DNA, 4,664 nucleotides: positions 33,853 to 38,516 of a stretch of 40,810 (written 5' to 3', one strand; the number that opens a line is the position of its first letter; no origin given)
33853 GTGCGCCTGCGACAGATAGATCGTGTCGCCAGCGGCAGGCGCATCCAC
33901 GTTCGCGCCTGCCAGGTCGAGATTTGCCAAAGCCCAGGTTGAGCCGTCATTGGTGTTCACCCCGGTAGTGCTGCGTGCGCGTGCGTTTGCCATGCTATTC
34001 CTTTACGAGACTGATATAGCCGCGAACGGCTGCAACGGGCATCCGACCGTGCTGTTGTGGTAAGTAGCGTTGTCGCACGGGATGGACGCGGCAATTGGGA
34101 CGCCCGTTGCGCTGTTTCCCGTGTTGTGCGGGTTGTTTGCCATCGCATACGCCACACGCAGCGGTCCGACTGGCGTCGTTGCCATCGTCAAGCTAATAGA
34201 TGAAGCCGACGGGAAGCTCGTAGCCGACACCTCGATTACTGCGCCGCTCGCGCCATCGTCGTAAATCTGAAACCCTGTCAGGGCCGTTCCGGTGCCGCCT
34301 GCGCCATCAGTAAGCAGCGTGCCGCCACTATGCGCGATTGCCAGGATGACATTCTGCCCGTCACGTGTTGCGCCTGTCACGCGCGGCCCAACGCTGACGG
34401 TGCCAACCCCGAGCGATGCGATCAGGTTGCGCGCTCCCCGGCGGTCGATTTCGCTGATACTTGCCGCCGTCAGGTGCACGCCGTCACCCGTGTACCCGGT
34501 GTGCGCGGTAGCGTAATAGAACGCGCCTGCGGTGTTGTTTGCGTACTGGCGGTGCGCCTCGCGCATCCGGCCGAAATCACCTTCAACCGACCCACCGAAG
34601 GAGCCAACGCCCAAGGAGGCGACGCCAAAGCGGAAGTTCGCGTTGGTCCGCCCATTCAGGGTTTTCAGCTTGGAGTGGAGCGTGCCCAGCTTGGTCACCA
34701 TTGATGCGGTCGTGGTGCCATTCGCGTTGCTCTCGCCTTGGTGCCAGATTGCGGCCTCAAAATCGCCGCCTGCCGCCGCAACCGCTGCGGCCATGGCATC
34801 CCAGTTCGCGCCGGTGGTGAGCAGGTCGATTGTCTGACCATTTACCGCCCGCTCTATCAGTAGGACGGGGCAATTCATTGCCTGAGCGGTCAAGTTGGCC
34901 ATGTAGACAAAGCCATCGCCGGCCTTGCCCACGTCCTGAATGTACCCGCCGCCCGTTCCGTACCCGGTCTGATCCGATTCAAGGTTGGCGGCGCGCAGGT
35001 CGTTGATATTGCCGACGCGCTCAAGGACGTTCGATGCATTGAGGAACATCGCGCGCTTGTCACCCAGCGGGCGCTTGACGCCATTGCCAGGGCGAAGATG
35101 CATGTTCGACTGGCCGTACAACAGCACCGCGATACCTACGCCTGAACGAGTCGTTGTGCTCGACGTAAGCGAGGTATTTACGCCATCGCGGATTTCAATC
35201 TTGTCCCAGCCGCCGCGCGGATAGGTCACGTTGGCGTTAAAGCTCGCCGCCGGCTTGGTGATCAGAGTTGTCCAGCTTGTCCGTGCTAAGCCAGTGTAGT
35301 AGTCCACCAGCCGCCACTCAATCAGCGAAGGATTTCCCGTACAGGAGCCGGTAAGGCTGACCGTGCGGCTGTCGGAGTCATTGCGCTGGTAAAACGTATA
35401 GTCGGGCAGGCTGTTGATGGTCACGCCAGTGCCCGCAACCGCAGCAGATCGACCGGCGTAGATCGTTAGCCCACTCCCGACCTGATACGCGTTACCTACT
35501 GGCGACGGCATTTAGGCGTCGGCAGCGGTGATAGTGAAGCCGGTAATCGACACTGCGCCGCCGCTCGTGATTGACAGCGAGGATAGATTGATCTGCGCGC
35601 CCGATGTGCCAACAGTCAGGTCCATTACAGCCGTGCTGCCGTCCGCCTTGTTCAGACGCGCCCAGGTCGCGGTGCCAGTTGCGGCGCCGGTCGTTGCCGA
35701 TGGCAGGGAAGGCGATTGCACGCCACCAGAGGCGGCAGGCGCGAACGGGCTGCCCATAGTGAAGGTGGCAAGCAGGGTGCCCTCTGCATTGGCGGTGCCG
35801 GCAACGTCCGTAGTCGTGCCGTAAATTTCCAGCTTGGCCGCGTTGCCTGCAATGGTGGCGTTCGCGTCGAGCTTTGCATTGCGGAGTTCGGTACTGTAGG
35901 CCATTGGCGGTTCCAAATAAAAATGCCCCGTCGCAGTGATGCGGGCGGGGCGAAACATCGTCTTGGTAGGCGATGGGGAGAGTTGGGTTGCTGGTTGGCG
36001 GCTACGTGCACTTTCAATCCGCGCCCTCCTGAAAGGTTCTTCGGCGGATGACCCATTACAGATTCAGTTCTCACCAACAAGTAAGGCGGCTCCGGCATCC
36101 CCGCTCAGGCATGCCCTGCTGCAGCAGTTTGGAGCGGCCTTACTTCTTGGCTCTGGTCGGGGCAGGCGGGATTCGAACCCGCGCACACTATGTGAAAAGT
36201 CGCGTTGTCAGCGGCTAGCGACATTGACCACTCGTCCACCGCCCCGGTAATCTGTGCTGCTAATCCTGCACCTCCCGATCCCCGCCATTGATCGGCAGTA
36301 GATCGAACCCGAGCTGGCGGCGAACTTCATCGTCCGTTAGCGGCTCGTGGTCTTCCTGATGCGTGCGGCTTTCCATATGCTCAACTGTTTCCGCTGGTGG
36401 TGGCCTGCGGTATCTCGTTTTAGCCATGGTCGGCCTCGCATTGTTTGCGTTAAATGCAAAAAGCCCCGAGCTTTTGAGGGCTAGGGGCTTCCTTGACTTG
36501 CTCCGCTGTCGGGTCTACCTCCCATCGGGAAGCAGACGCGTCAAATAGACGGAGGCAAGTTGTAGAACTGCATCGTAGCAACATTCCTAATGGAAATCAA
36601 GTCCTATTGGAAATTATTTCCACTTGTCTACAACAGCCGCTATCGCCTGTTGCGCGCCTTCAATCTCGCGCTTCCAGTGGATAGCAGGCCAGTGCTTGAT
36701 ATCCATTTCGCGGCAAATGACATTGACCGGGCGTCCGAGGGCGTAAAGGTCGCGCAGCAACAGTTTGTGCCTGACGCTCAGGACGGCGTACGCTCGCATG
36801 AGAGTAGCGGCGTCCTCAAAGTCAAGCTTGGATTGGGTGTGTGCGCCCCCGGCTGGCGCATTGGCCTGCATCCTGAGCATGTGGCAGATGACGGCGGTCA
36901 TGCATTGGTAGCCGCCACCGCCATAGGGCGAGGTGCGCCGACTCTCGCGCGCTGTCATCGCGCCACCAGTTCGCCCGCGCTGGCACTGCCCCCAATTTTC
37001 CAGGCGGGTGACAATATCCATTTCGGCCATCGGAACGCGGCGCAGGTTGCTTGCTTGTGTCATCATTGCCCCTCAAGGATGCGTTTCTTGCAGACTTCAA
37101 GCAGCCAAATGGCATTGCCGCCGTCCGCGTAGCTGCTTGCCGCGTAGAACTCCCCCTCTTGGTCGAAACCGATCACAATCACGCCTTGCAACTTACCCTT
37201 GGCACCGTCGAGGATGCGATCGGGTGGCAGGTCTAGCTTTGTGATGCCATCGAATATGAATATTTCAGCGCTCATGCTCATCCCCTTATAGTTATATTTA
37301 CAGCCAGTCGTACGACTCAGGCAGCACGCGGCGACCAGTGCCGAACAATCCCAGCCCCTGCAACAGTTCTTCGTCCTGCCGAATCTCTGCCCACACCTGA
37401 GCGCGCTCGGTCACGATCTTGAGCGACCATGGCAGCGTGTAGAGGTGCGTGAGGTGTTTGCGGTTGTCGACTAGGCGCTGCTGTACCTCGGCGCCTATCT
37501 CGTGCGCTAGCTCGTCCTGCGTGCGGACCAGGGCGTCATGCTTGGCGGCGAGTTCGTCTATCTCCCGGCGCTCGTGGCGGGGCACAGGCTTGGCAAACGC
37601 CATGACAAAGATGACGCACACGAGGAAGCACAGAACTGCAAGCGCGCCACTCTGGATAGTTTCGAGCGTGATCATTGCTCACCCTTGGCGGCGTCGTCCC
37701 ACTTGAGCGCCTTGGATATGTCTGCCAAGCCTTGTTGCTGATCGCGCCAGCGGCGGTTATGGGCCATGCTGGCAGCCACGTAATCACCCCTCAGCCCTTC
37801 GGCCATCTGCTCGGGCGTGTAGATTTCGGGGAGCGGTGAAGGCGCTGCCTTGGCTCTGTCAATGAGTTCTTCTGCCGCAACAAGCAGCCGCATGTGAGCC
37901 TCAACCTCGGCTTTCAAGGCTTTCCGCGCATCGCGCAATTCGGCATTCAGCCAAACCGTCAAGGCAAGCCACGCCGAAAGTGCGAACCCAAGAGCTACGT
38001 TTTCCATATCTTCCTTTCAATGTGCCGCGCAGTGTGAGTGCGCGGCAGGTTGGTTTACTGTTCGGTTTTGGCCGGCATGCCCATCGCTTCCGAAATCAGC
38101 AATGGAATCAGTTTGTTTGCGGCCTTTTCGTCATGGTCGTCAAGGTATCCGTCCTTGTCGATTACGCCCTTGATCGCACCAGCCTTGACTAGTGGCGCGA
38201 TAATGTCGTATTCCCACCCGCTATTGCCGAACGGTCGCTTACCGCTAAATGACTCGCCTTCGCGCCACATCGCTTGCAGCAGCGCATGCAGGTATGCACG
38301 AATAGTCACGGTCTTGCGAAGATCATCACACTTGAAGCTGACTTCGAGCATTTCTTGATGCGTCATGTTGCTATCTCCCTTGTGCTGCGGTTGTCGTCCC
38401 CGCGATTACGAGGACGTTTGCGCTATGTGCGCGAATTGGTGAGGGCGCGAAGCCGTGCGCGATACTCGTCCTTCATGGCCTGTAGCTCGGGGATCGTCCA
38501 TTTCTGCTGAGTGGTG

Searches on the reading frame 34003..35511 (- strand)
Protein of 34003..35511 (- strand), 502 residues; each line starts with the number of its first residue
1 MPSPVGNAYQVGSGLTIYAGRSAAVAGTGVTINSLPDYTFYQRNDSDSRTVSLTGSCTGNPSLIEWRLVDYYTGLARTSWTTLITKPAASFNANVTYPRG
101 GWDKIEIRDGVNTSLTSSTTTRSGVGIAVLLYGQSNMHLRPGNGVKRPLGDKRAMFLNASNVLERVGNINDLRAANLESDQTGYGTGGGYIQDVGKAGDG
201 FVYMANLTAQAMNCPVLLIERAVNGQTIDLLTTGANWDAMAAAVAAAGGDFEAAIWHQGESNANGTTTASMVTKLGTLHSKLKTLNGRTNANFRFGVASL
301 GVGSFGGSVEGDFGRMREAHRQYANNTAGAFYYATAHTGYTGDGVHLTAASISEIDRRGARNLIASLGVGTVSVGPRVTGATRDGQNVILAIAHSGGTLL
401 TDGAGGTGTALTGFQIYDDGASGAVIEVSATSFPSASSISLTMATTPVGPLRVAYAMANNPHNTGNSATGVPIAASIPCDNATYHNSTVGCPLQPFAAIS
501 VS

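Call 88: search_dna_similar(query=window:34003-35511:-, collection=phages, mode=protein, max_rows=12)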
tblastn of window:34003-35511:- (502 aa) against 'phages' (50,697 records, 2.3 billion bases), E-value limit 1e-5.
No match.

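Call 90: search_protein_families(library=phrogs, proteins=[window:34003-35511:-], max_evalue=0.00001)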
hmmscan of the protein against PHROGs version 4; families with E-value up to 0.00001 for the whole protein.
window:34003-35511:- (502 aa): 0 families

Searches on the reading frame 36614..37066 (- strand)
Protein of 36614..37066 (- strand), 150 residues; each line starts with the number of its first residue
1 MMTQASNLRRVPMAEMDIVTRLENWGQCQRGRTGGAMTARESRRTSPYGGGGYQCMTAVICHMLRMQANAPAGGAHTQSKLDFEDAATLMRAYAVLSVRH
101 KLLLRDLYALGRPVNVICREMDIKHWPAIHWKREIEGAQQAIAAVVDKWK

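Call 90: search_protein_families(library=phrogs, proteins=[window:36614-37066:-], max_evalue=0.00001)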
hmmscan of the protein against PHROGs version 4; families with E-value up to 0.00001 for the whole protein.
window:36614-37066:- (150 aa): 1 family
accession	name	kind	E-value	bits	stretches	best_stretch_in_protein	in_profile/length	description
phrog_19609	-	unknown function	3.7e-12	47.3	1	16-148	1-112/133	-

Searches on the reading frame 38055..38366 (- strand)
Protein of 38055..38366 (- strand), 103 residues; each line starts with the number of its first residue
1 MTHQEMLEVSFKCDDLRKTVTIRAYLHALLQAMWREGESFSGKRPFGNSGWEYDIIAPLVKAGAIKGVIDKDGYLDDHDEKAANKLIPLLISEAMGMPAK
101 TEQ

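Call 3: search_protein_families(library=pfam, proteins=[window:38055-38366:-], max_evalue=1)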
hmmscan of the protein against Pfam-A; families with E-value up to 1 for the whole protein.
window:38055-38366:- (103 aa): 0 families

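Call 4: search_protein_families(library=phrogs, proteins=[window:38055-38366:-], max_evalue=1)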
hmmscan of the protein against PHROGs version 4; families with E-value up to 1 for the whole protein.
window:38055-38366:- (103 aa): 1 family
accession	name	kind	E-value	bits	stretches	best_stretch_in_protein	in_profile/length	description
phrog_15618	-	unknown function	4.9e-24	85.7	1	5-93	25-116/120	-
